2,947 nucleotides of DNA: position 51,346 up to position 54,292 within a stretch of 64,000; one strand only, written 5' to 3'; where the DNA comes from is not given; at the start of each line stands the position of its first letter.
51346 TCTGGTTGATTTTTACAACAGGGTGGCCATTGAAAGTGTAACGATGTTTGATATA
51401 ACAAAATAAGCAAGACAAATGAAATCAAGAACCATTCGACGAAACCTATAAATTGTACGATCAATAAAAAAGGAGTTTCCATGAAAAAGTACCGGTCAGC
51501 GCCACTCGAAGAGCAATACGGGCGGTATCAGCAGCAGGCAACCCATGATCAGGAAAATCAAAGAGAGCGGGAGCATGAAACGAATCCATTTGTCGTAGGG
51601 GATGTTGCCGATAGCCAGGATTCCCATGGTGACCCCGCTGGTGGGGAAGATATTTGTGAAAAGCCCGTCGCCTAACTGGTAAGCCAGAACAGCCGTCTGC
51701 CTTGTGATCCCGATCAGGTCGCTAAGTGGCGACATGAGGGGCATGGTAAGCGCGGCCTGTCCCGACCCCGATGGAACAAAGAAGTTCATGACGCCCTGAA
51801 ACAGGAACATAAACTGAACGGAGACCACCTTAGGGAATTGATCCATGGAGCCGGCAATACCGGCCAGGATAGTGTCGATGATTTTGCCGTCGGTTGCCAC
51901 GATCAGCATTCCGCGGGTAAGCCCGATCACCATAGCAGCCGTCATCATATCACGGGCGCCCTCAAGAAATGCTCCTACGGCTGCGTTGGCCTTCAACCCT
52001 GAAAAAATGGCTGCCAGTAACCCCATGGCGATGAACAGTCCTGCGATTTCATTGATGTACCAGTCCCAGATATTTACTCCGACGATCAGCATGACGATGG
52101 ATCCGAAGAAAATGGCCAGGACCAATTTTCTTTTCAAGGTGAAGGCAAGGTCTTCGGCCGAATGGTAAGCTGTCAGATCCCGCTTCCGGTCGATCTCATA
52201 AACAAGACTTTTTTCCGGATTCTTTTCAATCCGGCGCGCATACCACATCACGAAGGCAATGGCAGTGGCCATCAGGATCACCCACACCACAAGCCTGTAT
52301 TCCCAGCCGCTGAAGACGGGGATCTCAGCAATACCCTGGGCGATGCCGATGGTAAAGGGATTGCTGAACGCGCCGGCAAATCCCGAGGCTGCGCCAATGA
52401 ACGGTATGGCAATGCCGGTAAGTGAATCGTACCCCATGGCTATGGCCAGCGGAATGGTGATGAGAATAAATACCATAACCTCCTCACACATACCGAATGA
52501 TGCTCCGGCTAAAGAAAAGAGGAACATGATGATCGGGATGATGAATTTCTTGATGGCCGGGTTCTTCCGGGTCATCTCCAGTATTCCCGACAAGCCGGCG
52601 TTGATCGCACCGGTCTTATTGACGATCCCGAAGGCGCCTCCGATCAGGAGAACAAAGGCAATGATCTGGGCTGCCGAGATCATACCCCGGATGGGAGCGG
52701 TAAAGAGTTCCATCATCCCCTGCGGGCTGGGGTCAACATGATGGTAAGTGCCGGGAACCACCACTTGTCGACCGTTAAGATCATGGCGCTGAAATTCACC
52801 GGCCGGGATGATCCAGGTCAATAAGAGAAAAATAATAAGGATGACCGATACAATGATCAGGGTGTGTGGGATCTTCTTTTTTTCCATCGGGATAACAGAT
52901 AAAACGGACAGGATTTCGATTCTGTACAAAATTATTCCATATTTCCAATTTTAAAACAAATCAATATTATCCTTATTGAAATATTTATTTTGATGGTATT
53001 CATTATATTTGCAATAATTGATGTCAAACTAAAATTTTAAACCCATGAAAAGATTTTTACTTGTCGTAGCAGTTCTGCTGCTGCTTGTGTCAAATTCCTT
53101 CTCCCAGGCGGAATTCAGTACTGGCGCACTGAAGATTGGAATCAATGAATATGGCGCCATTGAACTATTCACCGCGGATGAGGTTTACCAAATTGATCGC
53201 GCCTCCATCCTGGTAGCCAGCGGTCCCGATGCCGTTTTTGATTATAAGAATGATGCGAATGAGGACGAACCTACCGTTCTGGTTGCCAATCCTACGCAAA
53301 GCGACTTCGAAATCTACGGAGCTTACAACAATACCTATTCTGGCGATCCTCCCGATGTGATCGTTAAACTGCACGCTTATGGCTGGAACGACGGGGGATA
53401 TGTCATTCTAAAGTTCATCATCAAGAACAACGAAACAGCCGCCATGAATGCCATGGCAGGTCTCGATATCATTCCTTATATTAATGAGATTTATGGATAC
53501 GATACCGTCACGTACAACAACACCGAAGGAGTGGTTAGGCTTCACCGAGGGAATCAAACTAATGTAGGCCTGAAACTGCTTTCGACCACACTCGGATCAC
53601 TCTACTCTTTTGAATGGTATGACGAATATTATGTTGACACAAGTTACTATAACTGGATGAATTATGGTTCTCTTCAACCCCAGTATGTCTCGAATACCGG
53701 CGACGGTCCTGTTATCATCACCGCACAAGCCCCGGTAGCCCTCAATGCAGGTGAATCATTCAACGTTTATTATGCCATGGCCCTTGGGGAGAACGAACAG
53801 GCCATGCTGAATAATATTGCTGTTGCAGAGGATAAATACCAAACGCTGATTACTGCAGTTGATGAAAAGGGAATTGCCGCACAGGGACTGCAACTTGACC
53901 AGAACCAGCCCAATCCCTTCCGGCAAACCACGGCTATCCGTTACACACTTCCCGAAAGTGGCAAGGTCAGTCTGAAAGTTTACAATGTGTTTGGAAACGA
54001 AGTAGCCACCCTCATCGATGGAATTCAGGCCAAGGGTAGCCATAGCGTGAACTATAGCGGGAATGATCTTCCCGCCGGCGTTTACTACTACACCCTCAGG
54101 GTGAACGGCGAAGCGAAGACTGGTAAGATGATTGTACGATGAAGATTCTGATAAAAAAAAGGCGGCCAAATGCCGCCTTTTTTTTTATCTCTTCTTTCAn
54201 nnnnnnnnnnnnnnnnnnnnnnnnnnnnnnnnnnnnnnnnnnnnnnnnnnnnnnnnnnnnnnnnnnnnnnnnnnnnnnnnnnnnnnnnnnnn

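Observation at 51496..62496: A SusC/SusD cyanophycin utilization locus: PUL architecture repurposed for a non-ribosomal Asp-Arg polymer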

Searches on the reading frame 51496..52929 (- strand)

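Call 3: search_protein_families(library=pfam, proteins=[window:51496-52929:-])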
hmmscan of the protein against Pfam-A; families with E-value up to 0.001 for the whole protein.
window:51496-52929:- (477 aa): 2 families
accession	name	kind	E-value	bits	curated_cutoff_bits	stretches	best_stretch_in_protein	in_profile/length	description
PF03606.21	DcuC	-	7.8e-113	377.9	23.1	1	21-468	2-457/461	C4-dicarboxylate anaerobic carrier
PF03806.19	ABG_transport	-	8.2e-08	31.4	27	2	299-468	307-485/502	AbgT putative transporter family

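Call 4: search_protein_families(library=ncbifam, proteins=[window:51496-52929:-])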
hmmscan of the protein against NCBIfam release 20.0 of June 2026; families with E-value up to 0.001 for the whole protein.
window:51496-52929:- (477 aa): 1 family
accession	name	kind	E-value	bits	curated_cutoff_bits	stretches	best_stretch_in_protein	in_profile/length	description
NF008611.1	PRK11588.1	equivalog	1.3e-118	396.8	500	1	20-469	1-485/492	putative basic amino acid antiporter YfcC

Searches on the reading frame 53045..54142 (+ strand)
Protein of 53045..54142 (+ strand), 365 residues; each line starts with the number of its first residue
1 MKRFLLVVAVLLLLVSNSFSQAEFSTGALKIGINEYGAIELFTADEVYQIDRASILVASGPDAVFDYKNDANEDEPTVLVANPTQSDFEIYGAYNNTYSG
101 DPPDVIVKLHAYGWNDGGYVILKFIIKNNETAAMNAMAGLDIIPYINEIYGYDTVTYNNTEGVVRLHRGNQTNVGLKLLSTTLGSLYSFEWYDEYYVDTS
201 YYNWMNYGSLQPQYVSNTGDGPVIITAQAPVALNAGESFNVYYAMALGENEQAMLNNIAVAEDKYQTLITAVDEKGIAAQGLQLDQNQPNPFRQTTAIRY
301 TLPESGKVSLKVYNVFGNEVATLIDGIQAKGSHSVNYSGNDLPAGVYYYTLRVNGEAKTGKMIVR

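Call 3: search_protein_families(library=pfam, proteins=[window:53045-54142:+])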
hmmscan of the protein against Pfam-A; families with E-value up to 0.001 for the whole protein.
window:53045-54142:+ (365 aa): 3 families
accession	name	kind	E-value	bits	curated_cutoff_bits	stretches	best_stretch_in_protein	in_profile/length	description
PF18962.6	Por_Secre_tail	-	7.9e-07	29.7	27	1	289-364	3-75/75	Secretion system C-terminal sorting domain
PF13860.13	FlgD_ig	-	1.6e-05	25.3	27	1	295-351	11-73/79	FlgD Ig-like domain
PF13585.12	CHU_C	-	8.3e-05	23.1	27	1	306-359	27-79/86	CHU_C Type IX secretion signal domain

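Call 4: search_protein_families(library=ncbifam, proteins=[window:53045-54142:+])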
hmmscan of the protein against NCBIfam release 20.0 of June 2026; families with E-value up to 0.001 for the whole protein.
window:53045-54142:+ (365 aa): 3 families
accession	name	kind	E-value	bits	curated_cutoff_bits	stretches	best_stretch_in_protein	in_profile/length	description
TIGR04183.1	Por_Secre_tail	domain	1.3e-08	34.7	23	1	289-365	3-72/72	T9SS type A sorting domain-containing protein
NF052323.1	T9SSA_dep_M6i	equivalog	1.7e-07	29.6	600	1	287-364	960-1037/1043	T9SS-dependent M6-like inactivated metalloprotease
NF038113.1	T9SSA_dep_M36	equivalog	0.00055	18.2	885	1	287-365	795-869/869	T9SS-dependent M36 family metallopeptidase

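Call 32: search_protein_families(library=pfam, proteins=[window:53045-54142:+], max_evalue=10)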
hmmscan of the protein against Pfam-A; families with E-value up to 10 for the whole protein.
window:53045-54142:+ (365 aa): 4 families
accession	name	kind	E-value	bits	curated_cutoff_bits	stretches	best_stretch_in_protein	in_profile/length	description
PF18962.6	Por_Secre_tail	-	7.9e-07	29.7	27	1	289-364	3-75/75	Secretion system C-terminal sorting domain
PF13860.13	FlgD_ig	-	1.6e-05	25.3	27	1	295-351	11-73/79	FlgD Ig-like domain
PF13585.12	CHU_C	-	8.3e-05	23.1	27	1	306-359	27-79/86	CHU_C Type IX secretion signal domain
PF22911.1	PRAS_NT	-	0.05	14.4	27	1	213-261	14-63/68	Proline-rich AKT1 substrate 1, N-terminal domain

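Call 33: find_homologous_proteins(query=window:53045-54142:+, max_evalue=0.00001)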
Query window:53045-54142:+ (365 aa): 321 proteins with E <= 0.00001 among 6822 candidates; the best 120 are listed.
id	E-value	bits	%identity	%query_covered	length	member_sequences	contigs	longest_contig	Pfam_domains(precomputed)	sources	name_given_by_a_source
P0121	9.1e-239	810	100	100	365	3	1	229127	PF18962.8,PF13860.13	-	-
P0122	4.7e-197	672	82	100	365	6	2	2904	PF18962.8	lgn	-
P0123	7.7e-178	609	77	97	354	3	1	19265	PF18962.8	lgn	-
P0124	2.2e-175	601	72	100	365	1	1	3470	PF18962.8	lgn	-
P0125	4.0e-171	587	71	100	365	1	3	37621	PF18962.8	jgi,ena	-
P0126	9.6e-152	523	63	100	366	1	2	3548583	PF18962.8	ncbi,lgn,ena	-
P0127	5.9e-150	517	62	100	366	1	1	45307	PF18962.8,PF13860.13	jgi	-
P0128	9.2e-149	514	63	100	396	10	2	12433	PF18962.8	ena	-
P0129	8.8e-148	510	62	100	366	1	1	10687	PF18962.8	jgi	jgi:hypothetical protein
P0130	8.0e-147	507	63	100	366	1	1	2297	PF13585.13,PF18962.8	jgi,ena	-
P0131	2.3e-146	506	63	100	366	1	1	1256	PF18962.8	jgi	jgi:hypothetical protein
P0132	3.1e-146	505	63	95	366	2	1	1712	PF18962.8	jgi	-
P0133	1.3e-145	503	61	100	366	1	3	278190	PF18962.8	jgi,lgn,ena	-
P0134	3.2e-145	502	61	100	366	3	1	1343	PF18962.8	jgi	jgi:hypothetical protein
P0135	5.5e-145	501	62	100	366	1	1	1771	PF13585.13,PF18962.8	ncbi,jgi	jgi:hypothetical protein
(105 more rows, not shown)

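Call 44: predict_structure(alignment_id=A2)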
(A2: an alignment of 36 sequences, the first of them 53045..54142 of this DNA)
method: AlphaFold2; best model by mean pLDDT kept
length: 365 residues; sequences in the alignment: 36
mean_pLDDT: 84.4   pTM: 0.71
mean pLDDT of the five models: 84.4, 83.6, 83.6, 83.5, 79.1
residues with pLDDT >= 90: 171; 70-90: 140; 50-70: 35; < 50: 19
segments of 3 or more residues with pLDDT < 50: 16-18, 271-280, 290-293
pLDDT, mean of each block of 10 residues (from residue 1): 74 58 95 92 95 95 90 87 85 88 93 96 92 92 93 92 90 90 92 93 92 91 93 81 94 95 76 44 53 65 86 76 89 81 73 77 67
secondary structure, 60 per line:
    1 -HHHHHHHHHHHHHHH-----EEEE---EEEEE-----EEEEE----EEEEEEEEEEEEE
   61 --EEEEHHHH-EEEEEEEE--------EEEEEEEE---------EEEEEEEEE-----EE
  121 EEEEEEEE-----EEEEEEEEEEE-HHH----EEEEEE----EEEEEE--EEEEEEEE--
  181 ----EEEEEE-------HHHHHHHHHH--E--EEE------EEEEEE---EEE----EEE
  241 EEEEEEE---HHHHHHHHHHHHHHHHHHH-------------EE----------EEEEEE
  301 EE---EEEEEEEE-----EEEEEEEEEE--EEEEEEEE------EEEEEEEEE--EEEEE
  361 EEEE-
elements in order: H2-16 E22-25 E29-33 E39-43 E48-60 E63-66 H67-70 E72-79 E88-95 E105-113 E119-128 E134-144 E153-158 E163-168 E171-178 E185-190 H198-207 E213-215 E222-227 E231-233 E238-247 H251-269 E295-302 E306-313 E319-328 E331-338 E345-353 E356-364

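Call 49: fold_search(model_id=the predicted structure, library=pdb)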
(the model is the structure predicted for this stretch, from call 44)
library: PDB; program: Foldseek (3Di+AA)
matches with E <= 10: 1267; with E <= 0.001: 115
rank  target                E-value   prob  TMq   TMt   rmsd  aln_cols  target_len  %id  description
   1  4zlf                  2.6e-08  1.00  0.47  0.24  10.7       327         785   12  Cellobionic acid phosphorylase - cellobionic acid complex (released 2015-06-10)
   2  7uft_A                4.2e-08  1.00  0.43  0.17  11.9       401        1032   11  Cryo-EM Structure of Bl_Man38C at 2.9 A (released 2022-11-16)
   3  8hob_A                7.3e-08  1.00  0.44  0.22  10.2       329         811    9  The cryo-EM structure of cellobiose phosphorylase from Clostridium thermocellum ( variant) (released 2024-03-20)
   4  4zle                  7.7e-08  1.00  0.47  0.24  10.8       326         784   12  Cellobionic acid phosphorylase - ligand free structure (released 2015-06-10)
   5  5no8_A                7.7e-08  1.00  0.32  0.19  12.4       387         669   10  Polysaccharide Lyase BACCELL_00875 (released 2017-06-28)
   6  3rrs_A                9.0e-08  1.00  0.42  0.20  12.9       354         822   11  Crystal structure analysis of cellobiose phosphorylase from Cellulomonas uda (released 2012-05-09)
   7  3acs_A                9.5e-08  1.00  0.43  0.21  12.7       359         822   11  Crystal Structure of Cellvibrio gilvus Cellobiose Phosphorylase W488F mutant (released 2010-12-22)
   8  8ho7_A                1.1e-07  1.00  0.44  0.22   9.4       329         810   10  The cryo-EM structure of cellobiose phosphorylase from Clostridium thermocellum (released 2023-12-13)
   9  3qde_A                1.2e-07  1.00  0.46  0.22   9.1       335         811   11  The structure of Cellobiose phosphorylase from Clostridium thermocellum in complex with phosphate (released 2011-11-09)
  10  8ho8_A                1.2e-07  1.00  0.45  0.22   8.9       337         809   10  The cryo-EM structure of cellobiose phosphorylase from Clostridium thermocellum in complex with cellobiose (released 2023-12-13)
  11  8rfe_A                1.3e-07  1.00  0.48  0.08   5.3       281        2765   10  CgsiGP2 sample in nanodisc (released 2024-03-20)
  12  8rf9                  1.6e-07  1.00  0.45  0.08   7.8       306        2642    9  CgsiGP1 sample in nanodisc (released 2024-03-20)
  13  8ho9_A                1.8e-07  1.00  0.45  0.22   9.2       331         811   11  The cryo-EM structure of cellobiose phosphorylase from Clostridium thermocellum (cysteine-to-serine varient) (released 2023-12-13)
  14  5nok_A                2.2e-07  1.00  0.34  0.20  12.3       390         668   11  Polysaccharide Lyase BACCELL_00875 (released 2017-06-28)
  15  1lf6_A                2.4e-07  1.00  0.48  0.28   5.9       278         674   12  CRYSTAL STRUCTURE OF BACTERIAL GLUCOAMYLASE (released 2003-02-25)
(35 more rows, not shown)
